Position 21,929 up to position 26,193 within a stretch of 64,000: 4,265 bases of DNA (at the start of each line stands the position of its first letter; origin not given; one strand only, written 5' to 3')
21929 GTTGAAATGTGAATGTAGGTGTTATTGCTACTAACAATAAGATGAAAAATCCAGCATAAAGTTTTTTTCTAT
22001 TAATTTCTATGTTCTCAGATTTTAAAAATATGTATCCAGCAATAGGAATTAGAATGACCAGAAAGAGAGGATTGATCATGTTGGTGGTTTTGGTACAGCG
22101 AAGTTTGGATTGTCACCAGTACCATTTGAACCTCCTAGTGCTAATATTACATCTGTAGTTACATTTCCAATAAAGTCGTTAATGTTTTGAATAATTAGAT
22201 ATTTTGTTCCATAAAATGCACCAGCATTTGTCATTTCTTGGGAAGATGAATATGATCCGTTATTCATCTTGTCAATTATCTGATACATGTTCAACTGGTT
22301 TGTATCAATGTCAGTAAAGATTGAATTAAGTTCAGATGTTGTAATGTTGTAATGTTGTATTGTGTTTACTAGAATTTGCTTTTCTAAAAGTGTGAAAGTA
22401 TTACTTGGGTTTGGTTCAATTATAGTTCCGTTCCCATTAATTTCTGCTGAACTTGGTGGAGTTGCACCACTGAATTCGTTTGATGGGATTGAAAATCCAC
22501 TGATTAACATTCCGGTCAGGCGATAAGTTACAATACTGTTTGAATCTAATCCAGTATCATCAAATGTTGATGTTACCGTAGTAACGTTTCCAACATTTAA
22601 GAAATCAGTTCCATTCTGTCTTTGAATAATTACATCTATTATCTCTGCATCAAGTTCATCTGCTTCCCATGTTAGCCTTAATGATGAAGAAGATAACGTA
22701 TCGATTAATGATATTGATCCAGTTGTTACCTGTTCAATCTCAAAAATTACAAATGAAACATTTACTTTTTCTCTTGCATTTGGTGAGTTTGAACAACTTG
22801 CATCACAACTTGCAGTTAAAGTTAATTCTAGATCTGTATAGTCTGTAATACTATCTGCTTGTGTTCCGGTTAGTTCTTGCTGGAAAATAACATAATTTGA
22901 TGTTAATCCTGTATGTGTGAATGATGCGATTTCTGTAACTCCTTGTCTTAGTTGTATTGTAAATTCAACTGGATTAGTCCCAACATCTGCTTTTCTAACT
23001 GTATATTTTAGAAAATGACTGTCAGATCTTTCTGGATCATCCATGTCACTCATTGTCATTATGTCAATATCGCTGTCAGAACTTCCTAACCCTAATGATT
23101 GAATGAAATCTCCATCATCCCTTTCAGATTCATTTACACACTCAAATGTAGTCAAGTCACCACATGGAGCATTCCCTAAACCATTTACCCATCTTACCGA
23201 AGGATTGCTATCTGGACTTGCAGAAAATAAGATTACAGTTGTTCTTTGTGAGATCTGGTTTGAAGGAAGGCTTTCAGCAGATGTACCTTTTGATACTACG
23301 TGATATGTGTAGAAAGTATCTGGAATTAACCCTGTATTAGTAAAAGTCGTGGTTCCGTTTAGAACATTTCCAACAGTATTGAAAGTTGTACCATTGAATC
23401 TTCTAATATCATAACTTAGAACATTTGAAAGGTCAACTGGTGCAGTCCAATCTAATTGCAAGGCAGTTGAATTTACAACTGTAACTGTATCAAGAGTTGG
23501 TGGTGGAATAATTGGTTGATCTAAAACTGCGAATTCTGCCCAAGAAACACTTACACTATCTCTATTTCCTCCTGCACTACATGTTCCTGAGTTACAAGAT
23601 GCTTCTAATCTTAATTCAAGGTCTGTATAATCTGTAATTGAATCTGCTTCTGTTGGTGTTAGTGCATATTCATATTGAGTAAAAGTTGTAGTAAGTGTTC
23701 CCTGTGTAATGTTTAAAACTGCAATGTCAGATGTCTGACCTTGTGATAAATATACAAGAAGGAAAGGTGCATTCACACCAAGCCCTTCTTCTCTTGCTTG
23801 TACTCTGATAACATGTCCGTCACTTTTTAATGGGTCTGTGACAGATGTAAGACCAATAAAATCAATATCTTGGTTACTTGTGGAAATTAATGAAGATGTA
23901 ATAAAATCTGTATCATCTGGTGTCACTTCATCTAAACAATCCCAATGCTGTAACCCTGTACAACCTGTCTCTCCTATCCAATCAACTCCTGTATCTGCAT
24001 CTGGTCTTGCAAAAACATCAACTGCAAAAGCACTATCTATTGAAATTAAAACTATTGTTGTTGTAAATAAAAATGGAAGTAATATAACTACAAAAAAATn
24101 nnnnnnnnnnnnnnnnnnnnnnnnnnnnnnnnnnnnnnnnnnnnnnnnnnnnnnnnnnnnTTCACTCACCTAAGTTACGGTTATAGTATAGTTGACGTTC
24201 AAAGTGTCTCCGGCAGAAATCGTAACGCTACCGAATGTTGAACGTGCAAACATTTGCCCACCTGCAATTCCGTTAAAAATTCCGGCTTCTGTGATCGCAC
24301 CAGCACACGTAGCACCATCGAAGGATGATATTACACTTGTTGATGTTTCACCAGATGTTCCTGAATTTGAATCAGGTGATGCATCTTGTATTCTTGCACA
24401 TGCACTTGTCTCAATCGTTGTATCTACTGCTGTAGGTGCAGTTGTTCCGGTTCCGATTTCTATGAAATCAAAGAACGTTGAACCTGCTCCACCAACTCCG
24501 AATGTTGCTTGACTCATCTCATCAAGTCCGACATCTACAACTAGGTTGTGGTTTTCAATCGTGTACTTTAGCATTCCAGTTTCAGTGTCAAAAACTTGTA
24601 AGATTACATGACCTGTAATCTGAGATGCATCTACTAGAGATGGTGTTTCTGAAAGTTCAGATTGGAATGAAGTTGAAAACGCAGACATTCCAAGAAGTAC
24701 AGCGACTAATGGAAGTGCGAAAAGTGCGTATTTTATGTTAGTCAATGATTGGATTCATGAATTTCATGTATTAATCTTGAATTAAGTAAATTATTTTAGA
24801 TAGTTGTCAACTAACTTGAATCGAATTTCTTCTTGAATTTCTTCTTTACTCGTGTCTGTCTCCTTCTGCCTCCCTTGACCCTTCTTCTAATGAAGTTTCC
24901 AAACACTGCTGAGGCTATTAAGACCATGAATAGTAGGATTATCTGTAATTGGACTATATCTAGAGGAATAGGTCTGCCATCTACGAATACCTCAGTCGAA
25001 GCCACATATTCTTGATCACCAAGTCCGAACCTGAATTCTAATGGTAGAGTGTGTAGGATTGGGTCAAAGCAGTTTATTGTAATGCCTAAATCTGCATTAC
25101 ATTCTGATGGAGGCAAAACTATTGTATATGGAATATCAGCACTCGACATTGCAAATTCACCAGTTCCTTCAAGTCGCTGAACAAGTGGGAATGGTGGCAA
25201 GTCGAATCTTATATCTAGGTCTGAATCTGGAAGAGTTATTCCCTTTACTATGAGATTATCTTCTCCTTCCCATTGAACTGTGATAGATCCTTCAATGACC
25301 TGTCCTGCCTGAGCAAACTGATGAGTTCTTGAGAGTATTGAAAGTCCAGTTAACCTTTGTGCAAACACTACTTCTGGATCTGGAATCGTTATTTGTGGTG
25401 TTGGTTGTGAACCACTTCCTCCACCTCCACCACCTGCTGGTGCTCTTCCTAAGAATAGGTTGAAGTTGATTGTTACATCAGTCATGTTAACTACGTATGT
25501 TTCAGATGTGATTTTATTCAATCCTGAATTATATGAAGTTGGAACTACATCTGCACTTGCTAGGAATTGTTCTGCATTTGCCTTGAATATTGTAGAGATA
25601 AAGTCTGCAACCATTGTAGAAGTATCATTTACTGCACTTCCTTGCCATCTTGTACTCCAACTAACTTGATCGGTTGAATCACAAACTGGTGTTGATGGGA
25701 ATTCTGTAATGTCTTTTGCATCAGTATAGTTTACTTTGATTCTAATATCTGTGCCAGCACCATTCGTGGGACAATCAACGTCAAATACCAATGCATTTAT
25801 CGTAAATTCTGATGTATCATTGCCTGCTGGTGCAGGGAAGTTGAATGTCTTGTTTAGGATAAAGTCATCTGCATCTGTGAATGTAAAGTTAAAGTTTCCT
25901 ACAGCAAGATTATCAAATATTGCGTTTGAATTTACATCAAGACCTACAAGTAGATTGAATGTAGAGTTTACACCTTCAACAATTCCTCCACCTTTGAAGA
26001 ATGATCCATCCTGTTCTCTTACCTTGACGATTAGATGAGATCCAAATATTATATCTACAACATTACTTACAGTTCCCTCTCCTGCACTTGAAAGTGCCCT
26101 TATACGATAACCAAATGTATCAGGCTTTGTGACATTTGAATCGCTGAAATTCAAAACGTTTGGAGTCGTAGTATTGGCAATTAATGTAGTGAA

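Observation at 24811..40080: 5089-aa mosaic giant protein initiated at TTG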

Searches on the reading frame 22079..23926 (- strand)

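Call 10: search_protein_families(library=pfam, proteins=[window:22079-23926:-], max_evalue=0.01)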
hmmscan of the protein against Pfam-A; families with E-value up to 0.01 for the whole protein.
window:22079-23926:- (616 aa): 2 families
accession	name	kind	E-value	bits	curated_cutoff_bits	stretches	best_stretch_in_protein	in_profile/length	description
PF00041.27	fn3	-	7.8e-10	39.3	25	1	142-224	2-80/84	Fibronectin type III domain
PF16656.11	Pur_ac_phosph_N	-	0.001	20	30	0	153-216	12-86/93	Purple acid Phosphatase, N-terminal domain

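Call 45: search_protein_families(library=phrogs, proteins=[window:22079-23926:-], max_evalue=0.01)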
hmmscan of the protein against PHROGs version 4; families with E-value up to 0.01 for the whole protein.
window:22079-23926:- (616 aa): 1 family
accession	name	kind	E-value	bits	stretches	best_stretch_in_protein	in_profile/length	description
phrog_1696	-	tail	4.8e-09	34.8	1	118-234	1123-1235/2079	major tail protein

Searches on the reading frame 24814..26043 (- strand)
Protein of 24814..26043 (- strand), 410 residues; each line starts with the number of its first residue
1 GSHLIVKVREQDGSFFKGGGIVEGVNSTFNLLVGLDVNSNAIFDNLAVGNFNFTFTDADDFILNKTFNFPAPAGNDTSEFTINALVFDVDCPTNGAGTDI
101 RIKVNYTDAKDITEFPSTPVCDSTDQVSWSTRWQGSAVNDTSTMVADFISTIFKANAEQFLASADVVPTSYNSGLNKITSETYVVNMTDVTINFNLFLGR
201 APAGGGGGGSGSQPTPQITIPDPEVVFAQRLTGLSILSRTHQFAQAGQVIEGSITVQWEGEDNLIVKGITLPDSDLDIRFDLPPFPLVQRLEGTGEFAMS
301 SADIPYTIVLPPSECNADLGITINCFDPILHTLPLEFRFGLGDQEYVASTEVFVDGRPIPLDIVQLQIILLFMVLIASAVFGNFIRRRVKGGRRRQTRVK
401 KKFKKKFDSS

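Call 66: find_homologous_proteins(query=window:24814-26043:-, max_evalue=0.001)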
Query window:24814-26043:- (410 aa): 8 proteins with E <= 0.001 among 8000 candidates.
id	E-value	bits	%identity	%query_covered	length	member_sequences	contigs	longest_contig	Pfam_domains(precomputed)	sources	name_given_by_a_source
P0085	9.9e-217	738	87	91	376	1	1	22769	-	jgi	-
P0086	1.4e-196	671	74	94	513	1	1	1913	-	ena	-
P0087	9.2e-157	540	90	65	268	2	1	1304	-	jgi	jgi:hypothetical protein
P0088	1.6e-137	477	56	100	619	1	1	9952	PF00041.28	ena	-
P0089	1.3e-87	313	77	41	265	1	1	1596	-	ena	-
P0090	1.9e-71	259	55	56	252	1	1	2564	-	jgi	-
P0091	4.5e-68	248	48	59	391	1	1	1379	-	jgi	-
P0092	5.1e-4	37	29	33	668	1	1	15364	PF13385.14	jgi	-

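Call 67: find_encoding_contigs(protein=P0085, flank=10000, max_places=2)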
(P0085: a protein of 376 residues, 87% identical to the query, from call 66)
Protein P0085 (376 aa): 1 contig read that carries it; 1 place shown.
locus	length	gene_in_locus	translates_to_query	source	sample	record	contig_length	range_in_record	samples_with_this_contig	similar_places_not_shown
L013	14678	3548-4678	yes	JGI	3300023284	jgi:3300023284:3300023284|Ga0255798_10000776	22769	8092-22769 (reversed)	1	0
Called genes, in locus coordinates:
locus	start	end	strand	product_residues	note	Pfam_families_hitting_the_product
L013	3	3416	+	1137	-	?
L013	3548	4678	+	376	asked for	-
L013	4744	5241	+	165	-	-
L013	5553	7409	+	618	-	PF00041:fn3 (weak)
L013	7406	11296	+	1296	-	-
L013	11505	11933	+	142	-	-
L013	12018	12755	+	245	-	-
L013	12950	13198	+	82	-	-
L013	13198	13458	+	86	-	-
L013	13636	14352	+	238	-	-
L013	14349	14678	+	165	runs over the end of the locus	-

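Call 80: search_protein_families(library=ncbifam, proteins=[window:24814-26043:-], max_evalue=0.1)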
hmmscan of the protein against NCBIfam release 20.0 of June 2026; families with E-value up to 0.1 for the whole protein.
window:24814-26043:- (410 aa): 0 families

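Call 93: search_protein_families(library=pfam, proteins=[P0092], max_evalue=0.1)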
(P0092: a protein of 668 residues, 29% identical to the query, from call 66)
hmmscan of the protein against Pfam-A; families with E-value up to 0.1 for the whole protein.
P0092 (668 aa): 1 family
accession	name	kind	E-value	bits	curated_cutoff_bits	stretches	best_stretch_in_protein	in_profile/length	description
PF13385.13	Laminin_G_3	-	4.8e-07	30.5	27.6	1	134-290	11-151/151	Concanavalin A-like lectin/glucanases superfamily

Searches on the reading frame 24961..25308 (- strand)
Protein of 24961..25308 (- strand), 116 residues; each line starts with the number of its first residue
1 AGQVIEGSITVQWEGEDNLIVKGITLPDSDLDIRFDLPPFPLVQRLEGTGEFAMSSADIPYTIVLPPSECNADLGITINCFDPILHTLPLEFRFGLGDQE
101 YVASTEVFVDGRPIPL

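Call 71: search_protein_families(library=pfam, proteins=[window:24961-25308:-], max_evalue=5)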
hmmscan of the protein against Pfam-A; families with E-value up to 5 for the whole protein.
window:24961-25308:- (116 aa): 0 families

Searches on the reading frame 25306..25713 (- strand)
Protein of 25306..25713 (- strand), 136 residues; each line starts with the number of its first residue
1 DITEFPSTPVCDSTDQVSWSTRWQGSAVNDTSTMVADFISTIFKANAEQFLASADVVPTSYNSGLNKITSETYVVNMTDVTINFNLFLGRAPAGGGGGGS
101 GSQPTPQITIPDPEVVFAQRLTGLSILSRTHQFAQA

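Call 71: search_protein_families(library=pfam, proteins=[window:25306-25713:-], max_evalue=5)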
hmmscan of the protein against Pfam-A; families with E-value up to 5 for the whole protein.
window:25306-25713:- (136 aa): 1 family
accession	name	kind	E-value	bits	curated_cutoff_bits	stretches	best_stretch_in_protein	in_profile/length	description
PF15417.11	DUF4624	-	0.11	12.9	25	1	13-38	70-95/132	Domain of unknown function (DUF4624)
